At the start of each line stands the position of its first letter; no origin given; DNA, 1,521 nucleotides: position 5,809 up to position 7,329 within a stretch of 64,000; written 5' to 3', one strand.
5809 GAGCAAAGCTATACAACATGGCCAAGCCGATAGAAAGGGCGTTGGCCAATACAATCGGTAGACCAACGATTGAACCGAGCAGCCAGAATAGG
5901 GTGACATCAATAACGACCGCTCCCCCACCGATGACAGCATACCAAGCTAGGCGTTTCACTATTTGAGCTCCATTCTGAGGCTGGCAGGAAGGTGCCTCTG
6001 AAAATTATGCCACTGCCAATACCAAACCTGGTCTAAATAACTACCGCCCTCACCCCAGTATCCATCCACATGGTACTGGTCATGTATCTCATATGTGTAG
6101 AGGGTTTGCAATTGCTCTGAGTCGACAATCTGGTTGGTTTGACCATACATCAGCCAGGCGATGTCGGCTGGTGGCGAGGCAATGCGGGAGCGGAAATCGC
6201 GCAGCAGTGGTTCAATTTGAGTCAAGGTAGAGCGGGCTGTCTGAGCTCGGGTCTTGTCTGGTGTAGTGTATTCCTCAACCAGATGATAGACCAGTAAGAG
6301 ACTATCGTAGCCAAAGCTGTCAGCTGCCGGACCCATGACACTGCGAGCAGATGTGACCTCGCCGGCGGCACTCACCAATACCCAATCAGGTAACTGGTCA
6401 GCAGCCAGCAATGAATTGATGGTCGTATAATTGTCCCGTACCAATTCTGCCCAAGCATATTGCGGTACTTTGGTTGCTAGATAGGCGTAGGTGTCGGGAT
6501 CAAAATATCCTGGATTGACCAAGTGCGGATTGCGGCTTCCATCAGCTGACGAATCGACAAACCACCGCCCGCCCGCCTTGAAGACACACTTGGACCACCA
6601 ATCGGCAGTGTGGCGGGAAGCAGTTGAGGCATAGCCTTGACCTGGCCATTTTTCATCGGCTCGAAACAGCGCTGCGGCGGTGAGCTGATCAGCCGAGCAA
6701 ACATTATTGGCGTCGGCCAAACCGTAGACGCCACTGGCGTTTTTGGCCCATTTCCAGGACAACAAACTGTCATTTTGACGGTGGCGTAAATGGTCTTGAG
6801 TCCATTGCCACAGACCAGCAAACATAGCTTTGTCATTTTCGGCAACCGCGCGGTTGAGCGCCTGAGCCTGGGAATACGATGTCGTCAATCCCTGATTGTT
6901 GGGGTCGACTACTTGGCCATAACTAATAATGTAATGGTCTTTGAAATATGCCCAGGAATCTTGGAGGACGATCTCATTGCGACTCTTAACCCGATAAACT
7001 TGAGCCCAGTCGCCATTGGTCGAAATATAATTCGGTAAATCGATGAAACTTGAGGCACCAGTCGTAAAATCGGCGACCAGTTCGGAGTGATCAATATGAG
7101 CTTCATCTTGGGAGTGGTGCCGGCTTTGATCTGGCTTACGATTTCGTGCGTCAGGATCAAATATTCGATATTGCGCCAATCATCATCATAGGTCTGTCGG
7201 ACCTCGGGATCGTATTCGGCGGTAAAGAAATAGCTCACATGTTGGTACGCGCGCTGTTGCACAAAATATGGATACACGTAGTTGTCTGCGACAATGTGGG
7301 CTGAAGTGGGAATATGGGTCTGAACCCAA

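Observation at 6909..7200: Possible GT-C transferase fused to GH8 domain, hidden by a frameshift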

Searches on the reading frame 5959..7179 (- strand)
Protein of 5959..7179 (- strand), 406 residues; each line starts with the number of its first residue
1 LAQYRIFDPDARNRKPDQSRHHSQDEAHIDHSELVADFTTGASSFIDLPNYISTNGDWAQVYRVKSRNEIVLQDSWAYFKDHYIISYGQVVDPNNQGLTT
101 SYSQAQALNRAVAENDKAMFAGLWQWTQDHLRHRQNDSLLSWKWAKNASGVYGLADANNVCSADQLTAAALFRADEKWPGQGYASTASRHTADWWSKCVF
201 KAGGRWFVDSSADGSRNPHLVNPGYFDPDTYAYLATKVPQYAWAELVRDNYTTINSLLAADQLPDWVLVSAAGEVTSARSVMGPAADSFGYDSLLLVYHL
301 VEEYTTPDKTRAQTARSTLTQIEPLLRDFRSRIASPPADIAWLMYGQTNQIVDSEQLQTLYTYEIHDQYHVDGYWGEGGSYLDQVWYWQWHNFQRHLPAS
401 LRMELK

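Call 4: search_protein_families(library=pfam, proteins=[window:5959-7179:-], max_evalue=0.01)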
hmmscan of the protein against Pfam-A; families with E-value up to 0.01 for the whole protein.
window:5959-7179:- (406 aa): 1 family
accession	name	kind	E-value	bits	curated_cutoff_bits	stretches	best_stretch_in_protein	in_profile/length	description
PF01270.23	Glyco_hydro_8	-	7.3e-25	88.1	24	1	71-278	23-232/341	Glycosyl hydrolases family 8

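Call 12: search_solved_structures(query=window:5962-7092:-, max_evalue=0.01, show_alignments=3)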
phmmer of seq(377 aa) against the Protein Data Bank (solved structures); distinct sequences matched with E-value up to 0.01: 11.
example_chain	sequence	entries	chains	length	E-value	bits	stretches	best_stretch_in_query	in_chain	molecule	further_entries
5czl_A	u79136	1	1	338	7.1e-21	77.9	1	45-251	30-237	Glucanase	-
5gy3_A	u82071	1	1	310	1.5e-19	73.6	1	46-251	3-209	Glucanase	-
1wzz_A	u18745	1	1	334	4.3e-16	62.2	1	44-267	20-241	Probable endoglucanase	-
5cd2_A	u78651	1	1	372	7.9e-16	61.3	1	46-239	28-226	Endo-1,4-D-glucanase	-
3qxq_A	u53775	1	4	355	5.3e-14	55.3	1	46-239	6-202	Endoglucanase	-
9b87_A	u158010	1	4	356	6.7e-14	55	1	46-239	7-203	Endoglucanase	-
3qxf_A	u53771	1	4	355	6.8e-14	55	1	46-239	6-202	Endoglucanase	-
7f81_A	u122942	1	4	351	7.4e-14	54.8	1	46-240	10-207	Glucanase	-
7f82_A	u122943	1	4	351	8.6e-14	54.6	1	46-240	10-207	Glucanase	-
6vc5_A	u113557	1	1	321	3.3e-13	52.7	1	44-270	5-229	Endoglucanase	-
4q2b_A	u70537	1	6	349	5.4e-11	45.4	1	46-258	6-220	Endo-1,4-beta-D-glucanase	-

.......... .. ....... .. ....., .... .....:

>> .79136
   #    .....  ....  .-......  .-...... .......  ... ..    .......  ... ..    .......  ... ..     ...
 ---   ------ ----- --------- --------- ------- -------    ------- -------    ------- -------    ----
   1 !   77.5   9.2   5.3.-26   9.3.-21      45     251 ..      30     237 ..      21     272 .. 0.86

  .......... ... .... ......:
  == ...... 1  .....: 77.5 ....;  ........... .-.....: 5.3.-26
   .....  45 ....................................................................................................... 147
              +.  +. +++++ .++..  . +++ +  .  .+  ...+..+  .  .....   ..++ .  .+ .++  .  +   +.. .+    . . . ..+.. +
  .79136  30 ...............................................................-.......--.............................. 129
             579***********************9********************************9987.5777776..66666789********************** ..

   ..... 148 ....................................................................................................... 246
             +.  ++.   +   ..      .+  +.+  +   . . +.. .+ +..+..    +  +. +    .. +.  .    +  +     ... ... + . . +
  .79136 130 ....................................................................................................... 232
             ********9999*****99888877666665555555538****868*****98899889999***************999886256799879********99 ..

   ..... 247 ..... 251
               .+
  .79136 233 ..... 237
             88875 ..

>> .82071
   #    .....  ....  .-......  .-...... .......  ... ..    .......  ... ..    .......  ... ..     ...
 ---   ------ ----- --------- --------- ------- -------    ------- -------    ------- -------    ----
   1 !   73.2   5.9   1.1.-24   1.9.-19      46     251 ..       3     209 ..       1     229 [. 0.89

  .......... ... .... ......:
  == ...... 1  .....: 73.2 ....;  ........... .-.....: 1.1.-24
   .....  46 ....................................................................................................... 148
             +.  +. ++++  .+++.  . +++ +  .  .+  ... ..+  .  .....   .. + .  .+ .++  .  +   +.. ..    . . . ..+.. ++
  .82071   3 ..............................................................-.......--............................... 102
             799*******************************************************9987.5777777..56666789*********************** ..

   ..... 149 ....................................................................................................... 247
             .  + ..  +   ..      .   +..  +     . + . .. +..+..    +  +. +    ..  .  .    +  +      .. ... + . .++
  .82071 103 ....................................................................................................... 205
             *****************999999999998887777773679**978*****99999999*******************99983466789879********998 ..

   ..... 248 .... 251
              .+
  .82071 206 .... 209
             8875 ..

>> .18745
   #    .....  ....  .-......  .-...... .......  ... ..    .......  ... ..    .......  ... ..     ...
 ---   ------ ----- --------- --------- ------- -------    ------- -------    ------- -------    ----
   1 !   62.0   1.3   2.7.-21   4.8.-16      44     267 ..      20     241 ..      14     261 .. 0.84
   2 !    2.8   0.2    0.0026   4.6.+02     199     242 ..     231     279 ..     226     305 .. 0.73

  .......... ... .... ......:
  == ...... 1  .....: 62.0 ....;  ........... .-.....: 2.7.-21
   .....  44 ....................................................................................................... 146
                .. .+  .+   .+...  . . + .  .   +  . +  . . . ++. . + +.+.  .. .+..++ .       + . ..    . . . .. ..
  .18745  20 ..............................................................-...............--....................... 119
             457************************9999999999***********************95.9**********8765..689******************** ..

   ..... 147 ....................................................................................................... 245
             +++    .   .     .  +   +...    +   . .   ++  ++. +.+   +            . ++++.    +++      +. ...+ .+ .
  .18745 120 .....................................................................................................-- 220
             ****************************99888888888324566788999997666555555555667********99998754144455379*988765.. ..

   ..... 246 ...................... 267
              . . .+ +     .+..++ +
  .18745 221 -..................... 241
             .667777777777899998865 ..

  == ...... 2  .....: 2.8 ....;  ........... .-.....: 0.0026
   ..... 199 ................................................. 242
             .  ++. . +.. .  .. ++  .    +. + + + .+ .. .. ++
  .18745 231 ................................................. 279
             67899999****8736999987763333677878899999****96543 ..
